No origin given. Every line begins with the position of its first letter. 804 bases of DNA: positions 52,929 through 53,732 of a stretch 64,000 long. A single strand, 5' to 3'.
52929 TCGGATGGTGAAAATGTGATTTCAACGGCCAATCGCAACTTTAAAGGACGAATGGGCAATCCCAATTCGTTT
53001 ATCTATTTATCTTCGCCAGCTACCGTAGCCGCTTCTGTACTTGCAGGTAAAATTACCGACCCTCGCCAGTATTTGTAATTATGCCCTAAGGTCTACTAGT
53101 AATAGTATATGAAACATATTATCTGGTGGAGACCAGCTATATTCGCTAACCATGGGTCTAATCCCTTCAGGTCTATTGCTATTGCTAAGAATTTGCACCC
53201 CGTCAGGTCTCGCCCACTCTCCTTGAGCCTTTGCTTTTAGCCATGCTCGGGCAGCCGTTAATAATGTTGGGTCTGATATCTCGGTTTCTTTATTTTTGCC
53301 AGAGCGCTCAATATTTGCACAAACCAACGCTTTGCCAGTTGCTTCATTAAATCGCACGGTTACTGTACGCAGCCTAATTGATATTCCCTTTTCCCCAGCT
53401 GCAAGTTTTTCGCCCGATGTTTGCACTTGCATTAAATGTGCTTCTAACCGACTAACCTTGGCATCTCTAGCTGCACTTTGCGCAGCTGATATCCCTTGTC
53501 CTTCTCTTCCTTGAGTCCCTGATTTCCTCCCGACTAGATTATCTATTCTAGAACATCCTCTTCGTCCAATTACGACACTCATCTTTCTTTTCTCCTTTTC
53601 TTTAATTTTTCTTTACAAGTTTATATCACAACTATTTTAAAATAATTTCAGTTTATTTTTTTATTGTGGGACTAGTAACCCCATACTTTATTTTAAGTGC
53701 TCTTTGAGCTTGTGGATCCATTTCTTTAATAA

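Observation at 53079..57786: Orphan two-gene module (1377-aa + 167-aa proteins) appended to clpC-radA: the best candidate in this window for an undescribed system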

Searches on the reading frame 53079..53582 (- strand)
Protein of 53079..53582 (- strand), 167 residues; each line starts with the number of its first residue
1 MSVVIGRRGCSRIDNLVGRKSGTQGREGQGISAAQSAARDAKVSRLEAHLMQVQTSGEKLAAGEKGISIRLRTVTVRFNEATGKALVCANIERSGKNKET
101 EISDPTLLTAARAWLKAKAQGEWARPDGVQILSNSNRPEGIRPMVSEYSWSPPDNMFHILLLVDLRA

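Call 3: search_protein_families(library=pfam, proteins=[window:53079-53582:-], max_evalue=1)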
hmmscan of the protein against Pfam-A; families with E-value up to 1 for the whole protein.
window:53079-53582:- (167 aa): 1 family
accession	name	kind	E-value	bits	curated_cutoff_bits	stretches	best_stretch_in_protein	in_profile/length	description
PF25394.1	PEX6_vert_N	-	0.12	13.5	26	1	61-121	31-88/101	PEX6 N-terminal domain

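Call 4: search_protein_families(library=ncbifam, proteins=[window:53079-53582:-], max_evalue=1)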
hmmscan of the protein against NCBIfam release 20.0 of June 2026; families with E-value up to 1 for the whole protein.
window:53079-53582:- (167 aa): 1 family
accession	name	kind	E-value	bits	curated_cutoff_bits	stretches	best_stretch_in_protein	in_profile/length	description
NF033126.1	ANT_3pp_AadA1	exception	0.0054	16.3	587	1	45-103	18-78/258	ANT(3'')-Ia family aminoglycoside nucleotidyltransferase AadA1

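Call 5: search_protein_families(library=padloc, proteins=[window:53079-53582:-], max_evalue=1)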
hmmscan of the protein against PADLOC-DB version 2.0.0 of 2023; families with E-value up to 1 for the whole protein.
window:53079-53582:- (167 aa): 0 families

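Call 13: find_homologous_proteins(query=window:53079-53582:-, max_evalue=0.01)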
Query window:53079-53582:- (167 aa): 3 proteins with E <= 0.01 among 70 candidates.
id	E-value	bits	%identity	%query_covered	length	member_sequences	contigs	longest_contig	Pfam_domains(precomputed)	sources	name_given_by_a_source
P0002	8.4e-103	359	100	100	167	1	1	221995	-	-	-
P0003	1.5e-83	296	84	100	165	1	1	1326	-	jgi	-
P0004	9.4e-50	186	72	70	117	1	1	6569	-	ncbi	-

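Call 15: find_encoding_contigs(protein=P0004, flank=10000)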
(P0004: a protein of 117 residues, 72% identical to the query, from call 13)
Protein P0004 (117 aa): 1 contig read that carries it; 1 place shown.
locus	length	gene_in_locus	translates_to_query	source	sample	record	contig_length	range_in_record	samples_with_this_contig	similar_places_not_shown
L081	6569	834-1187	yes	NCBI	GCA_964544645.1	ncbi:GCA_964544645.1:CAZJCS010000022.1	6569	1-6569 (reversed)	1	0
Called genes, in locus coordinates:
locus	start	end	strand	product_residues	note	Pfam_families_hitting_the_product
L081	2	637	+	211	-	?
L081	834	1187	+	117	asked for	-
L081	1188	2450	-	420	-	PF00330:Aconitase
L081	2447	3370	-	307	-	PF13432:TPR_16 (faint), PF14559:TPR_19 (faint)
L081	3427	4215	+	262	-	PF22935:RM44_endonuclase, PF14622:Ribonucleas_3_3, PF00636:Ribonuclease_3, PF14709:DND1_DSRM, PF00035:dsrm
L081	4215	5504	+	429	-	PF01979:Amidohydro_1, PF07969:Amidohydro_3 (weak), PF12890:DHOase, PF07969:Amidohydro_3 (weak)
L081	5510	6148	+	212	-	PF13620:CarboxypepD_reg, PF13715:CarbopepD_reg_2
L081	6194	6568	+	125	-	?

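Call 16: find_encoding_contigs(protein=P0003, flank=10000)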
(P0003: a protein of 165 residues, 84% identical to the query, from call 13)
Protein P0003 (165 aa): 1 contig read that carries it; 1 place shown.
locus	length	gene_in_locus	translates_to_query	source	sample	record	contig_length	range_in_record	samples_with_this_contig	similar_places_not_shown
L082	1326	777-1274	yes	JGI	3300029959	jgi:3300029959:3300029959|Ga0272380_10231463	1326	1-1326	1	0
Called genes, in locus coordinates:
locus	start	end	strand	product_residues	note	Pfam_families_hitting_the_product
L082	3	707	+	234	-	?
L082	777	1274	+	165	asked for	-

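Call 55: predict_structure(alignment_id=A1)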
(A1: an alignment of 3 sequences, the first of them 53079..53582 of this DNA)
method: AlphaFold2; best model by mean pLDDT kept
length: 167 residues; sequences in the alignment: 3
mean_pLDDT: 44.5   pTM: 0.38
mean pLDDT of the five models: 44.5, 42.9, 37.8, 34.9, 34.2
residues with pLDDT >= 90: 0; 70-90: 0; 50-70: 65; < 50: 102
segments of 3 or more residues with pLDDT < 50: 1-9, 12-30, 57-67, 97-155
pLDDT, mean of each block of 10 residues (from residue 1): 39 43 38 58 57 49 47 57 58 45 32 35 32 34 33 50 53
secondary structure, 60 per line:
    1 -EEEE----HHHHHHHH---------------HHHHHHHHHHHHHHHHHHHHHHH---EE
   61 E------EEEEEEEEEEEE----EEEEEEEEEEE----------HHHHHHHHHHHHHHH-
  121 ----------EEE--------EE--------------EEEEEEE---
elements in order: E2-5 H10-17 H33-55 E59-61 E68-79 E84-94 H105-119 E131-133 E158-164

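Call 85: search_protein_families(library=phrogs, proteins=[window:53079-53582:-], max_evalue=0.1)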
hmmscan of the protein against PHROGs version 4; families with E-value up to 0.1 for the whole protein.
window:53079-53582:- (167 aa): 0 families

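Call 104: find_related_loci(query=A1, collection=viral_contigs, flank=5000)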
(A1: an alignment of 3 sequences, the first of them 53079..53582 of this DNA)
Query A1 (167 aa) in viral_contigs; peptide patterns used: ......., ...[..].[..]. (x = any residue, [..] = any of these).
44 stretches matched a pattern, but none encodes a relative of the query by tblastn (E <= 1e-3).

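Call 105: search_solved_structures(query=A1, max_evalue=10)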
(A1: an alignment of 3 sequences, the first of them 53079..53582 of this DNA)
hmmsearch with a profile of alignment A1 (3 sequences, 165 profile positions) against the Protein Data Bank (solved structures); distinct sequences matched with E-value up to 10: 1.
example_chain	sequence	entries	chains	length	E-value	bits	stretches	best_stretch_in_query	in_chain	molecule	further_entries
8eju_A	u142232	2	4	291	0.84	12.5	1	26-111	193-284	Transcription regulatory protein (Pca regulon)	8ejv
